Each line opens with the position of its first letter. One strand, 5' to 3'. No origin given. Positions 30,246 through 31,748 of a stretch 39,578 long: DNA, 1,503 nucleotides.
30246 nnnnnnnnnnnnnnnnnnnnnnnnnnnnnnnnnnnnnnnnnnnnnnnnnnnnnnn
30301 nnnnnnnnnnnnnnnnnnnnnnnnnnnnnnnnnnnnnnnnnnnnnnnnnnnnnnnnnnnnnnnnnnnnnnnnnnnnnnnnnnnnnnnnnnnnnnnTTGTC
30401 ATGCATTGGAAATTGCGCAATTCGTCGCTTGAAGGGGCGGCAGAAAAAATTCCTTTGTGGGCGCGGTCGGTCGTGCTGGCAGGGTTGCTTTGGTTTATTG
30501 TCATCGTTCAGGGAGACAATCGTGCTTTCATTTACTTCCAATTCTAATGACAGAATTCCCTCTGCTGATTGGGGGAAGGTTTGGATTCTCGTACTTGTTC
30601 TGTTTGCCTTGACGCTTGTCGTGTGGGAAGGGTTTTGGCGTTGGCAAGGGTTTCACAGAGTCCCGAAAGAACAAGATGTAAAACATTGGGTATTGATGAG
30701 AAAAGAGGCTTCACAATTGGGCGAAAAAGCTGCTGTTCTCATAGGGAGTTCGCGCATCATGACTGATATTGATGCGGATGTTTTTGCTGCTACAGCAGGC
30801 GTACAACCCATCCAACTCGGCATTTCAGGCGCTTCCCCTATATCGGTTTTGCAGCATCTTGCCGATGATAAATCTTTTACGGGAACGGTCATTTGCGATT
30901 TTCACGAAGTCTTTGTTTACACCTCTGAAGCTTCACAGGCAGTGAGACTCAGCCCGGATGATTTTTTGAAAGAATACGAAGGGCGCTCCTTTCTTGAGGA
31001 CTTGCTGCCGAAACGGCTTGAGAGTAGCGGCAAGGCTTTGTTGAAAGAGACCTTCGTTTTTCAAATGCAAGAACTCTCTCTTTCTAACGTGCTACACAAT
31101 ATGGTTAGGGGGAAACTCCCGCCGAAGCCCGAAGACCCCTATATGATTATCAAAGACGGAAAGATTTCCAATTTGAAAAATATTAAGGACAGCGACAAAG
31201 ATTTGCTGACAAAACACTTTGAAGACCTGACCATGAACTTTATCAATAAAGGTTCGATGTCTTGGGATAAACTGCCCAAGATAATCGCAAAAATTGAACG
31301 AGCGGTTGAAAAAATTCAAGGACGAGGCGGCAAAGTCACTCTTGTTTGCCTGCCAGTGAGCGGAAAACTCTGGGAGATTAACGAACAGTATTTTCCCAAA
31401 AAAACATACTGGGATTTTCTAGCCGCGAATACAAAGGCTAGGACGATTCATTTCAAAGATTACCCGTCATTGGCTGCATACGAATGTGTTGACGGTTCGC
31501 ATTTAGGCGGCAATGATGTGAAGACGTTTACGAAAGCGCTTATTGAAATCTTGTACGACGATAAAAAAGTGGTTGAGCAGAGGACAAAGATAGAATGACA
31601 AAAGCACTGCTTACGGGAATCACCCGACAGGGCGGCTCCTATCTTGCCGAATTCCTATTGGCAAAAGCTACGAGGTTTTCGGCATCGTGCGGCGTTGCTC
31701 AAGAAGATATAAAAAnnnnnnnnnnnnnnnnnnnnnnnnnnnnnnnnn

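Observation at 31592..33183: Frameshifted gmd 5' remnant duplicated 1.48 kb upstream of the intact gmd, bracketing a low-GC GT-C-like gene: an insertion or cassette-exchange scar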

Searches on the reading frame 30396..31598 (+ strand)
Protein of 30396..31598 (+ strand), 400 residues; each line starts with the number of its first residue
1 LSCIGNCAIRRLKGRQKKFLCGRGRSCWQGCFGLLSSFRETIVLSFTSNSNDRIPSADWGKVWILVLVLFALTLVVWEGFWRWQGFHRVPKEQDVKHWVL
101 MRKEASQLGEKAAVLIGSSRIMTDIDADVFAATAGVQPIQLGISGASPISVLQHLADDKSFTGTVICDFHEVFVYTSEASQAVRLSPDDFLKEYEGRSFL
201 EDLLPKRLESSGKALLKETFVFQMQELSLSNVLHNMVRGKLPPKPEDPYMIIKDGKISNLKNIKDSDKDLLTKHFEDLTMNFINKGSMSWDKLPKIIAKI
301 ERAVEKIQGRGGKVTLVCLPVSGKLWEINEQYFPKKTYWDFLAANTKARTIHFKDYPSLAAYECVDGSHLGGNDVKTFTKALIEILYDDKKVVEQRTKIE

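Call 7: search_protein_families(library=pfam, proteins=[window:30396-31598:+], max_evalue=0.01)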
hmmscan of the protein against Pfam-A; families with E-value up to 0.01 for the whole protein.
window:30396-31598:+ (400 aa): 1 family
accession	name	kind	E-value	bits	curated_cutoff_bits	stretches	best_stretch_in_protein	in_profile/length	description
PF04574.18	DUF592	-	0.001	19.4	24.5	1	177-308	25-144/153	Protein of unknown function (DUF592)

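Call 8: search_protein_families(library=ncbifam, proteins=[window:30396-31598:+], max_evalue=0.01)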
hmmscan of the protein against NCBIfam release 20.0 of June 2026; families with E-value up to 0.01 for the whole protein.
window:30396-31598:+ (400 aa): 0 families

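Call 16: find_homologous_proteins(query=window:30552-31598:+, max_evalue=0.001)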
Query window:30552-31598:+ (348 aa): 30 proteins with E <= 0.001 among 2759 candidates.
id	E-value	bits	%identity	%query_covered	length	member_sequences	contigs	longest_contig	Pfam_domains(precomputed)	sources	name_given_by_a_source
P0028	3.6e-233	791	100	100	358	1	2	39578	-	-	-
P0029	8.9e-179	612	77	97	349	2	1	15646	-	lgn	-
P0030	3.2e-147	508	67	97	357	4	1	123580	-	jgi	jgi:hypothetical protein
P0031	1.2e-134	467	59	99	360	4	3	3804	-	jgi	jgi:hypothetical protein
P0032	5.9e-123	429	56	97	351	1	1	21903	-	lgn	-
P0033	2.1e-102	361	49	96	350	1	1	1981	-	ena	-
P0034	6.3e-100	353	48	96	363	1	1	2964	-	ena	-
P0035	5.2e-97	343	47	96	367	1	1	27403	-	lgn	-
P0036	1.5e-96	342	47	94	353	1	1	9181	-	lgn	-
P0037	2.8e-95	338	46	95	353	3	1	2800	-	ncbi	-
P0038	3.8e-95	337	49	89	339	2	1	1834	-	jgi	jgi:hypothetical protein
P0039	4.0e-95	337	46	96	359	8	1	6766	-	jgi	jgi:hypothetical protein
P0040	1.6e-84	302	47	89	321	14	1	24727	-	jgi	jgi:hypothetical protein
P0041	4.4e-83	297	47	86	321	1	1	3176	-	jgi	-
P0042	7.3e-77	277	48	79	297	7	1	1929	-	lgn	-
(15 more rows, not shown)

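Call 17: find_encoding_contigs(protein=P0029, flank=10000, max_places=3)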
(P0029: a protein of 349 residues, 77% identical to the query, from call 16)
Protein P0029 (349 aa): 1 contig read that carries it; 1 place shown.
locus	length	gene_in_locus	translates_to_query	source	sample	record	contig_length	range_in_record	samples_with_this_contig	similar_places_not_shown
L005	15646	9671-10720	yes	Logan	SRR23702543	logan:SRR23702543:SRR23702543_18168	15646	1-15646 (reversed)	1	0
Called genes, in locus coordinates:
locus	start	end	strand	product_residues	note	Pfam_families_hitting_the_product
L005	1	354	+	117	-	?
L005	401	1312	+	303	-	-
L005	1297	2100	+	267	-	PF01370:Epimerase, PF16363:GDP_Man_Dehyd (faint)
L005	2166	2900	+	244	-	PF13489:Methyltransf_23, PF08241:Methyltransf_11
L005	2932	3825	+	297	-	-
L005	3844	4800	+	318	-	-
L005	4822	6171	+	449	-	PF13439:Glyco_transf_4 (faint), PF20706:GT4-conflict, PF00534:Glycos_transf_1, PF13692:Glyco_trans_1_4, PF13524:Glyco_trans_1_2 (weak)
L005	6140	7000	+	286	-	PF00535:Glycos_transf_2, PF10111:Glyco_tranf_2_2 (weak), PF13641:Glyco_tranf_2_3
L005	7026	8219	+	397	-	-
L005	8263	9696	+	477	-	PF03062:MBOAT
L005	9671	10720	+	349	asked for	-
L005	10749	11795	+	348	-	PF01370:Epimerase, PF04321:RmlD_sub_bind (weak), PF16363:GDP_Man_Dehyd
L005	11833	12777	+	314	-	PF04321:RmlD_sub_bind, PF01073:3Beta_HSD (faint), PF01370:Epimerase, PF02719:Polysacc_synt_2 (faint), PF16363:GDP_Man_Dehyd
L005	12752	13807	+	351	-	PF13506:Glyco_transf_21, PF00535:Glycos_transf_2, PF10111:Glyco_tranf_2_2, PF13641:Glyco_tranf_2_3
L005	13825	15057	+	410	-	PF13439:Glyco_transf_4, PF13579:Glyco_trans_4_4, PF00534:Glycos_transf_1 (weak)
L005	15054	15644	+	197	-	?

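Call 18: find_encoding_contigs(protein=P0030, flank=10000, max_places=3)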
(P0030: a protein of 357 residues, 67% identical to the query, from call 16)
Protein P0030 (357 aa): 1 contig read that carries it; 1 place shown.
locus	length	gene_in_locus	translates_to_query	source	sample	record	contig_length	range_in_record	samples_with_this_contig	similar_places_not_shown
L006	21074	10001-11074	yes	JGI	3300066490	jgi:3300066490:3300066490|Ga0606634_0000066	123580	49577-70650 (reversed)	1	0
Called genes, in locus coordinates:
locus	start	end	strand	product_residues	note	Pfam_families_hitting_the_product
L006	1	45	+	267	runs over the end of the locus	PF01370:Epimerase, PF16363:GDP_Man_Dehyd (faint)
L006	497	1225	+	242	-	PF13489:Methyltransf_23, PF08241:Methyltransf_11, PF13649:Methyltransf_25 (weak)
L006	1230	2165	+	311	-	-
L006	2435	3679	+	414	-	PF13439:Glyco_transf_4, PF00534:Glycos_transf_1, PF13692:Glyco_trans_1_4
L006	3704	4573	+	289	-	PF00535:Glycos_transf_2, PF10111:Glyco_tranf_2_2, PF13641:Glyco_tranf_2_3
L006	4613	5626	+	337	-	PF01073:3Beta_HSD, PF01370:Epimerase, PF07993:NAD_binding_4 (faint), PF16363:GDP_Man_Dehyd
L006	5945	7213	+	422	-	-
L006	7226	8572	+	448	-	PF02366:PMT (weak), PF13231:PMT_2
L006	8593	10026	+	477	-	PF03062:MBOAT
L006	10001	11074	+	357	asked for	-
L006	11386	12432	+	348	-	PF01370:Epimerase, PF04321:RmlD_sub_bind (weak), PF16363:GDP_Man_Dehyd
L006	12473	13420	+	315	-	PF04321:RmlD_sub_bind, PF01073:3Beta_HSD (faint), PF01370:Epimerase, PF02719:Polysacc_synt_2 (faint), PF16363:GDP_Man_Dehyd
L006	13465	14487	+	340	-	PF13506:Glyco_transf_21 (weak), PF00535:Glycos_transf_2, PF10111:Glyco_tranf_2_2, PF13641:Glyco_tranf_2_3, PF13632:Glyco_trans_2_3 (weak)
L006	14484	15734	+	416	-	PF13439:Glyco_transf_4, PF13579:Glyco_trans_4_4, PF13692:Glyco_trans_1_4 (weak), PF00534:Glycos_transf_1 (weak), PF26337:Gtf3_C (faint)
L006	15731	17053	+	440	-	-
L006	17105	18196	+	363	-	PF00534:Glycos_transf_1, PF13692:Glyco_trans_1_4, PF13524:Glyco_trans_1_2 (weak)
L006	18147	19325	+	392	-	PF05368:NmrA, PF01073:3Beta_HSD, PF01370:Epimerase, PF02719:Polysacc_synt_2, PF13460:NAD_binding_10, PF16363:GDP_Man_Dehyd, PF01370:Epimerase, PF16363:GDP_Man_Dehyd, +1 more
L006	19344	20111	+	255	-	-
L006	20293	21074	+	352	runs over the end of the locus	PF01209:Ubie_methyltran (weak), PF03848:TehB (weak), PF08003:Methyltransf_9, PF13489:Methyltransf_23, PF13847:Methyltransf_31, PF08241:Methyltransf_11, PF08242:Methyltransf_12, PF13649:Methyltransf_25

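Call 19: find_encoding_contigs(protein=P0028, flank=10000, max_places=5)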
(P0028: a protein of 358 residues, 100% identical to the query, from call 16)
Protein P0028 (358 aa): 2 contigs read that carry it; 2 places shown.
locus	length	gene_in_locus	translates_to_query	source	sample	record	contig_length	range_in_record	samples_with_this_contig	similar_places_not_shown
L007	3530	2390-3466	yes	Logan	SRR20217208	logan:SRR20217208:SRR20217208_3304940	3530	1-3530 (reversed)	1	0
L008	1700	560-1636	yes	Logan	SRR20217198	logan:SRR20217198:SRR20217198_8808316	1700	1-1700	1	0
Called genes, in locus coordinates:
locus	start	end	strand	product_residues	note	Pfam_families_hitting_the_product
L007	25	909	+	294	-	PF00535:Glycos_transf_2, PF10111:Glyco_tranf_2_2, PF13641:Glyco_tranf_2_3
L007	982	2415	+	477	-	PF03062:MBOAT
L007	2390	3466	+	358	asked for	-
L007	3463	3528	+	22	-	?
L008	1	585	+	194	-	?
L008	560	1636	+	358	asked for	-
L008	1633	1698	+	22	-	?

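Call 25: find_related_loci(query=A3, collection=metagenome_contigs, flank=10000)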
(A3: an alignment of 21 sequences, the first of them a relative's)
Query A3 (358 aa) in metagenome_contigs; peptide patterns used: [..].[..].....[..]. (x = any residue, [..] = any of these).
90 stretches matched a pattern; 32 encode a relative of the query (tblastn E <= 1e-3); 32 distinct loci.
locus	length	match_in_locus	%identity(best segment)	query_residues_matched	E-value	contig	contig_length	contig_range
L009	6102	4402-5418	46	10-344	1e-104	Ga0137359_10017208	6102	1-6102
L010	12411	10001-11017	47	10-344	4e-103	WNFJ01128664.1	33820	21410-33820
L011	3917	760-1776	47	10-344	4e-102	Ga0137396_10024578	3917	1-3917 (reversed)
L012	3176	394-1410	47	10-344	2e-103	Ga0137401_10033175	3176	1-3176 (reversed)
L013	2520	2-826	46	74-344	2e-83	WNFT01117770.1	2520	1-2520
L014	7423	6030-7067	37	3-346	8e-69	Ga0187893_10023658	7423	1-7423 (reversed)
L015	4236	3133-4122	36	5-346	5e-66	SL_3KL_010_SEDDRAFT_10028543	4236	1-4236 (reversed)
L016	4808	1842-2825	33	6-346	1e-62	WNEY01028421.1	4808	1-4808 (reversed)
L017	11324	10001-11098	36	3-353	2e-61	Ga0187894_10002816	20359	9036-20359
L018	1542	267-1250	33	6-346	6e-64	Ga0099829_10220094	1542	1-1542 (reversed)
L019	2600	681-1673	33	3-346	4e-61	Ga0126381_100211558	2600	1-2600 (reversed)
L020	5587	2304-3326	34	3-349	2e-58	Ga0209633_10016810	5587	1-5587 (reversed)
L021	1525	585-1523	36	3-328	5e-57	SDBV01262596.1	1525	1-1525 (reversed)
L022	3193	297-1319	31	1-354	1e-51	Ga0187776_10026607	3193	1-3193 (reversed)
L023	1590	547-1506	32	12-344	3e-52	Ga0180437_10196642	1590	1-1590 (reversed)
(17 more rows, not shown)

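Call 67: predict_structure(alignment_id=A3)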
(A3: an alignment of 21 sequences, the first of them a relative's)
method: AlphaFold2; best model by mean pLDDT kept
length: 358 residues; sequences in the alignment: 21
mean_pLDDT: 78.0   pTM: 0.70
mean pLDDT of the five models: 78.0, 77.9, 76.4, 71.5, 69.0
residues with pLDDT >= 90: 108; 70-90: 158; 50-70: 59; < 50: 33
segments of 3 or more residues with pLDDT < 50: 1-7, 137-139, 205-216, 349-358
pLDDT, mean of each block of 10 residues (from residue 1): 47 73 91 84 63 81 90 86 87 91 85 94 91 59 75 77 61 63 76 84 50 43 68 80 71 91 96 94 89 88 94 91 82 91 72 40
secondary structure, 60 per line:
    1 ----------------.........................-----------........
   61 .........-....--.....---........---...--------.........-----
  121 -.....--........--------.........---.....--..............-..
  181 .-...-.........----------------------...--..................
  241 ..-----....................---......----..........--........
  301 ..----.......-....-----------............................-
elements in order: H17-41 H53-69 E71-74 H77-81 H85-92 E96-98 H107-115 E122-126 H129-136 H145-153 H157-161 H164-177 H187-195 H223-242 H248-267 E271-276 H281-290 H293-302 E307-310 H315-318 H330-357

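Call 70: fold_search(model_id=the predicted structure, library=pdb)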
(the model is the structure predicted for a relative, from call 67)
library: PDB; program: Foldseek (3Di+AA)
matches with E <= 10: 1086; with E <= 0.001: 0
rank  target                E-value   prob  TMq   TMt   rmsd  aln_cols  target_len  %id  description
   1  9hi4_D                1.4e-03  1.00  0.36  0.57  10.2       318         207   12  Structure of FI6-focused design_03 scaffold in complex with FI6-Fab (released 2025-12-03)
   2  4iyj_B                1.5e-03  1.00  0.35  0.55   9.8       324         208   12  Crystal structure of a putative acylhydrolase (BACUNI_03406) from Bacteroides uniformis ATCC 8492 at 1.37 A resolution (released 2013-03-06)
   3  9hi5_B                2.1e-03  1.00  0.35  0.54  10.4       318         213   11  Structure of scaffold FI6-focused design_02 (released 2025-12-03)
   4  9hi6_A                3.1e-03  1.00  0.36  0.55   7.3       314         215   13  Structure of scaffold FI6-focused design_04 in complex with FI6-Fab (released 2025-12-03)
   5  1es9                  3.9e-03  1.00  0.36  0.54   7.3       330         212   11  X-RAY CRYSTAL STRUCTURE OF R22K MUTANT OF THE MAMMALIAN BRAIN PLATELET-ACTIVATING FACTOR ACETYLHYDROLASES (PAF-AH) (released 2000-05-31)
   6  9hi4_C                4.2e-03  1.00  0.35  0.56   9.3       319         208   12  Structure of FI6-focused design_03 scaffold in complex with FI6-Fab (released 2025-12-03)
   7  1fxw_A                5.2e-03  1.00  0.36  0.55   7.4       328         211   12  CRYSTAL STRUCTURE OF THE RECOMBINANT ALPHA1/ALPHA2 CATALYTIC HETERODIMER OF BOVINE BRAIN PLATELET-ACTIVATING FACTOR AC (released 2001-12-12)
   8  7tjb                  6.2e-03  1.00  0.33  0.50  10.5       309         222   10  Structure of Neisseria gonorrhoeae peptidoglycan O-acetyltransferase B (PatB) (released 2023-01-18)
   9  6njc_A                6.2e-03  0.99  0.32  0.53   8.6       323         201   12  Crystal Structure of the Sialate O-acetylesterase from Bacteroides vulgatus (released 2019-01-16)
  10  7trr                  6.5e-03  0.99  0.33  0.50  10.5       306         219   10  Structure of Neisseria gonorrhoeae peptidoglycan O-acetyltransferase B (PatB) with methylsulfonyl adduct (released 2023-02-01)
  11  3c1u                  8.7e-03  0.97  0.29  0.43  14.3       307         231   10  D192N mutant of Rhamnogalacturonan acetylesterase (released 2008-08-05)
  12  1bwp                  9.7e-03  0.99  0.35  0.54   9.4       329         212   12  PROBING THE SUBSTRATE SPECIFICITY OF THE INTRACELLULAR BRAIN PLATELET-ACTIVATING FACTOR ACETYLHYDROLASE (released 1999-05-18)
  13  1wab                  1.1e-02  1.00  0.36  0.56   7.3       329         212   11  PLATELET-ACTIVATING FACTOR ACETYLHYDROLASE (released 1997-11-12)
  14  1deo_A                1.1e-02  0.97  0.29  0.43  13.4       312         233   11  RHAMNOGALACTURONAN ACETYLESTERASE FROM ASPERGILLUS ACULEATUS AT 1.55 A RESOLUTION WITH SO4 IN THE ACTIVE SITE (released 2000-04-26)
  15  4jgg_A                1.3e-02  0.99  0.32  0.56  10.0       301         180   10  Crystal Structure of TesA (released 2013-08-14)
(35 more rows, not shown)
